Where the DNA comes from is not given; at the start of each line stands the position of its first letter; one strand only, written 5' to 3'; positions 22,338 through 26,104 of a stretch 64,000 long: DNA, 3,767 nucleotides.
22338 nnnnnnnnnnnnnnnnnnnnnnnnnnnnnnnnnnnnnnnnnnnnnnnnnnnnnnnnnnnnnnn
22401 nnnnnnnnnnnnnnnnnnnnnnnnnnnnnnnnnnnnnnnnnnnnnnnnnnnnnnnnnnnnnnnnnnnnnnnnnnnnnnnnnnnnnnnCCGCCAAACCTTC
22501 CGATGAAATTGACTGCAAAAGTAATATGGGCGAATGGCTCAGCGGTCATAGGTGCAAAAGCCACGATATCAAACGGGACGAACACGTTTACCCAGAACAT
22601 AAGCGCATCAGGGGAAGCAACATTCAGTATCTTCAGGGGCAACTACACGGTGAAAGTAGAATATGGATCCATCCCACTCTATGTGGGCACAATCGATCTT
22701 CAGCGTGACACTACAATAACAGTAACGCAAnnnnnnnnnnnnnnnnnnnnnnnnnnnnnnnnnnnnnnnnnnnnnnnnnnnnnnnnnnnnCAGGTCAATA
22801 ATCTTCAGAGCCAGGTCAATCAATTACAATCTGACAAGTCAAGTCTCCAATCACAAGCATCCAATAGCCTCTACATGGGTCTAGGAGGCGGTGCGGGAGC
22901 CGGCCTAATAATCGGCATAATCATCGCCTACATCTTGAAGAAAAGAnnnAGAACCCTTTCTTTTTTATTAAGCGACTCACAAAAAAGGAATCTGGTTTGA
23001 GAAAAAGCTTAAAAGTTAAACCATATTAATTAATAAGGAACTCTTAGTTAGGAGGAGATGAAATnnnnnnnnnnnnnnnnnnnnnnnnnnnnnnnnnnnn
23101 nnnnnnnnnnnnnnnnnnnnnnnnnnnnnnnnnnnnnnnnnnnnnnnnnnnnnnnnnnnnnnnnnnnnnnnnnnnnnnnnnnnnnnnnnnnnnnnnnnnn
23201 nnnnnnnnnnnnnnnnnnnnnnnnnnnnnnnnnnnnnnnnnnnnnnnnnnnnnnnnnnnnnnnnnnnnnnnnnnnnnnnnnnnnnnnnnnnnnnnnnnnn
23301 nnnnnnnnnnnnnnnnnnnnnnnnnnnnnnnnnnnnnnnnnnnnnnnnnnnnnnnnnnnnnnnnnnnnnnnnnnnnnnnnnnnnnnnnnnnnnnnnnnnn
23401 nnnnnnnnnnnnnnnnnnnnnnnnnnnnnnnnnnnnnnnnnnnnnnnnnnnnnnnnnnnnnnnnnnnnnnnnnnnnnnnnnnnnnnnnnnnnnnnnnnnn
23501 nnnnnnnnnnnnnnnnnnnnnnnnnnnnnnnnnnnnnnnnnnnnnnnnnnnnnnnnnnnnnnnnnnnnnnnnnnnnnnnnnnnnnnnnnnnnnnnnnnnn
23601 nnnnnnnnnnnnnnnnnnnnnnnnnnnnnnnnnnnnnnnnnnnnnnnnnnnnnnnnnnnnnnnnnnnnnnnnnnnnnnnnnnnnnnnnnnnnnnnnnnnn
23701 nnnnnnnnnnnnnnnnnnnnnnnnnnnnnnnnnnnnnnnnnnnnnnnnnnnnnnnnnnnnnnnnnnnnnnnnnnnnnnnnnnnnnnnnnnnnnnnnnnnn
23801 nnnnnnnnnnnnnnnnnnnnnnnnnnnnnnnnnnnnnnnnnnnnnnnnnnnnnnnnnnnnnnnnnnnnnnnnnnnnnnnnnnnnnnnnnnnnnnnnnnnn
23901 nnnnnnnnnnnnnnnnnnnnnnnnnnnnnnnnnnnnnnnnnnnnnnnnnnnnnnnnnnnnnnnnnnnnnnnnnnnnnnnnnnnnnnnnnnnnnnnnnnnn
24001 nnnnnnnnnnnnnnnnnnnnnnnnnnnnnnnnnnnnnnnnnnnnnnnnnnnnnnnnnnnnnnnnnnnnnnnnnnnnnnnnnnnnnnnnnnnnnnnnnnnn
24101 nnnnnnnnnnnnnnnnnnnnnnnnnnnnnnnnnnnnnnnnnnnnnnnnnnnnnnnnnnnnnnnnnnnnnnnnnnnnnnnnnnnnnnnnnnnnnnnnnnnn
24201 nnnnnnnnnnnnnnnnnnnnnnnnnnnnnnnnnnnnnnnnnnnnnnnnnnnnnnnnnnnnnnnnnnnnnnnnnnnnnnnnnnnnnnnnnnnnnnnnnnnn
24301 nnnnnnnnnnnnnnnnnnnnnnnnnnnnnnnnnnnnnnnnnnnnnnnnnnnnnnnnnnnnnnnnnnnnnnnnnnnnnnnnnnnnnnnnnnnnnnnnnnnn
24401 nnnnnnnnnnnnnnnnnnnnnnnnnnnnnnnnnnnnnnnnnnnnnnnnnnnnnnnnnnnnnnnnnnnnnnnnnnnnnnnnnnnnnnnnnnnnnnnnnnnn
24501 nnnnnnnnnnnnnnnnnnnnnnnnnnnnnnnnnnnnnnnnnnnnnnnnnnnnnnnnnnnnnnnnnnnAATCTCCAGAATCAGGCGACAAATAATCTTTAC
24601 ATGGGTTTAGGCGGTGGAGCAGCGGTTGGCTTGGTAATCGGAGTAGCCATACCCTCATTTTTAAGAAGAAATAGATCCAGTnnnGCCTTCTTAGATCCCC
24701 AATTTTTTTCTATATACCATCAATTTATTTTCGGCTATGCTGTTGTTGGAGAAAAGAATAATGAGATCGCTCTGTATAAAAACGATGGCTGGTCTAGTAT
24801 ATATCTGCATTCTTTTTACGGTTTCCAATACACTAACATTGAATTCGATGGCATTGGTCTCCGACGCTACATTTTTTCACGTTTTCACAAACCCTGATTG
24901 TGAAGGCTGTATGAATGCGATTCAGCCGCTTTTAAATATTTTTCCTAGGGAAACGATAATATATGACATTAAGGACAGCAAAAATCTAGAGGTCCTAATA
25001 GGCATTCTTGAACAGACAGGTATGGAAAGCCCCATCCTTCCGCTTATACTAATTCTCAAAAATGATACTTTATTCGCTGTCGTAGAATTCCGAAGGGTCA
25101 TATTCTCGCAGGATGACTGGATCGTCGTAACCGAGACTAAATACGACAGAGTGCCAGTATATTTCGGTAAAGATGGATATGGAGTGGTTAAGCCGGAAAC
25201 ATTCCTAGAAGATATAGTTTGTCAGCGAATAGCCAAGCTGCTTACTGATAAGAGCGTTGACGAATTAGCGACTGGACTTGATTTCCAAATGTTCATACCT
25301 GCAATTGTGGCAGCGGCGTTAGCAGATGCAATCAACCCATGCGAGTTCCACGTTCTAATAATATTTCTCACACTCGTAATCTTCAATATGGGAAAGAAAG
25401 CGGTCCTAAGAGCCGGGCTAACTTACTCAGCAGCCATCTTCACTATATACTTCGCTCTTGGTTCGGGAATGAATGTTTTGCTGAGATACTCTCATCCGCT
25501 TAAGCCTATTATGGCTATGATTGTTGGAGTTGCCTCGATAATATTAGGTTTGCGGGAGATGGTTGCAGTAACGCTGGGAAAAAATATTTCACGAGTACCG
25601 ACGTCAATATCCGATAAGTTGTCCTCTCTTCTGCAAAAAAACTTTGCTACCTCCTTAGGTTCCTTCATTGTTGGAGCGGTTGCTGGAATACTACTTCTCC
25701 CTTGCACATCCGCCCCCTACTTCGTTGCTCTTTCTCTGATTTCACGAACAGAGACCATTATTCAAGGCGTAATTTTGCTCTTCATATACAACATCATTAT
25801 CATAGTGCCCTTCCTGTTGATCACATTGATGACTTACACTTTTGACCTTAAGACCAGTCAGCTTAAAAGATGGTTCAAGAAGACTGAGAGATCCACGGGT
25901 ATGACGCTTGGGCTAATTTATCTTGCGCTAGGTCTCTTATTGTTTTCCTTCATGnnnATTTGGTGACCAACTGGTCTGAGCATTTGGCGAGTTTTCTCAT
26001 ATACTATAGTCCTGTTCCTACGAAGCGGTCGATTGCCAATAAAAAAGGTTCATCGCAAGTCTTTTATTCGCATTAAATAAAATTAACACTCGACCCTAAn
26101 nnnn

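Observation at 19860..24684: Paralogous surface proteins: beta-propeller on a Q/L/S coiled-coil stalk with a conserved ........-TM-basic C-terminus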

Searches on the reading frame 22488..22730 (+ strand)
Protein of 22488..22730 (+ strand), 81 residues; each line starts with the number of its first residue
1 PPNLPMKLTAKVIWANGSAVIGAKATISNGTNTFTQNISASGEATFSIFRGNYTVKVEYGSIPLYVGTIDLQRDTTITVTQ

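Call 58: search_protein_families(library=pfam, proteins=[window:22488-22730:+], max_evalue=1)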
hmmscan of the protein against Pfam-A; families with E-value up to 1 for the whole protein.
window:22488-22730:+ (81 aa): 3 families
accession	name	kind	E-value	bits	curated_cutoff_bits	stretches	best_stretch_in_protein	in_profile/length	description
PF13620.12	CarboxypepD_reg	-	0.0023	18.7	32.3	1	9-79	3-77/82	Carboxypeptidase regulatory-like domain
PF16640.11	Big_3_5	-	0.0056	17.6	35.5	1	5-63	13-73/88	Bacterial Ig-like domain (group 3)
PF07210.18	DUF1416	-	0.05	14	23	1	11-56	25-71/97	Protein of unknown function (DUF1416)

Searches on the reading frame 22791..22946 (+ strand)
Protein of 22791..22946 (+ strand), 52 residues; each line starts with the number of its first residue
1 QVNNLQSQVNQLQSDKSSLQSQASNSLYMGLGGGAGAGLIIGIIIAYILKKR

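Call 13: find_homologous_proteins(query=A1, max_evalue=10)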
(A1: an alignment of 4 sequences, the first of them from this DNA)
Query A1 (4 sequences) (52 aa, profile of the alignment): 1 proteins with E <= 10 among 131 candidates.
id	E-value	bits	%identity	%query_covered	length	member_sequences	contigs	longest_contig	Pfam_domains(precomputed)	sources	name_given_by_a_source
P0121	1.6e-11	62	48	85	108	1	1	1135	-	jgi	-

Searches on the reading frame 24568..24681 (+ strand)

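Call 23: search_protein_families(library=ncbifam, proteins=[window:24568-24681:+], max_evalue=10)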
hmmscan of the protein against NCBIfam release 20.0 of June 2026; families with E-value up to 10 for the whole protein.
seq(38 aa): 2 families
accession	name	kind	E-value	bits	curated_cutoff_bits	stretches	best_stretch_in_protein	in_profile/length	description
TIGR04211.1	SH3_and_anchor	equivalog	0.066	12.8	65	1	2-37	158-193/198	TIGR04211 family SH3 domain-containing protein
NF007709.0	PRK10404.1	equivalog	0.1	13.1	139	1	9-27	79-97/101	stress response protein ElaB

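Call 24: search_protein_families(library=pfam, proteins=[window:24568-24681:+], max_evalue=0.01)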
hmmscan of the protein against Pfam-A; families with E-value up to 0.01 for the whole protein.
seq(38 aa): 0 families

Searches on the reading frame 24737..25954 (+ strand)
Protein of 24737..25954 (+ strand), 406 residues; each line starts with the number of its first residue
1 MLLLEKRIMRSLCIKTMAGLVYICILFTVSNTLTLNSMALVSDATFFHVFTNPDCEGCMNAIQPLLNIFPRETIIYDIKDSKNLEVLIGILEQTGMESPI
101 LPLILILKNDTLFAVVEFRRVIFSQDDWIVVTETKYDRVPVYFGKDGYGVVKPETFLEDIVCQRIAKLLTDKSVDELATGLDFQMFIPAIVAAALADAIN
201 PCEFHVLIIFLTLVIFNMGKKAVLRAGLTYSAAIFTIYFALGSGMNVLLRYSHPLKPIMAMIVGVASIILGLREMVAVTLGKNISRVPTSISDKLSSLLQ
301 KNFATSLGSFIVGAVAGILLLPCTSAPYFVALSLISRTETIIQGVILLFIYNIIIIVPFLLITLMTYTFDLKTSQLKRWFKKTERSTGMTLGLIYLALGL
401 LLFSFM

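Call 3: search_protein_families(library=pfam, proteins=[window:24737-25954:+], max_evalue=0.01)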
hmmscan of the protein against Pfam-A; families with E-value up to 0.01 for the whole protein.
window:24737-25954:+ (406 aa): 2 families
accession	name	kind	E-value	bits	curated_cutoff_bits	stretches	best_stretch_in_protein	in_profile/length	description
PF02683.22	DsbD_TM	-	1e-08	35.2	27.1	1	186-372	4-191/219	Cytochrome C biogenesis protein transmembrane domain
PF11139.14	SfLAP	-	2.2e-07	31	35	1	190-403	1-208/213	Sap, sulfolipid-1-addressing protein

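Call 4: search_protein_families(library=ncbifam, proteins=[window:24737-25954:+], max_evalue=0.01)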
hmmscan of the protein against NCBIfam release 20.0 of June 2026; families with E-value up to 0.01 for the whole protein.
window:24737-25954:+ (406 aa): 2 families
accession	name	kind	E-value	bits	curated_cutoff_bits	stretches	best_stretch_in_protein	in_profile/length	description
NF001419.0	PRK00293.1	subfamily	2.4e-08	33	330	1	192-369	177-355/574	protein-disulfide reductase DsbD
NF045694.1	seleno_TsoB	exception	0.0023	16.1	805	1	161-368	159-361/572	rhodanese/DsbD fusion-like selenoprotein TsoB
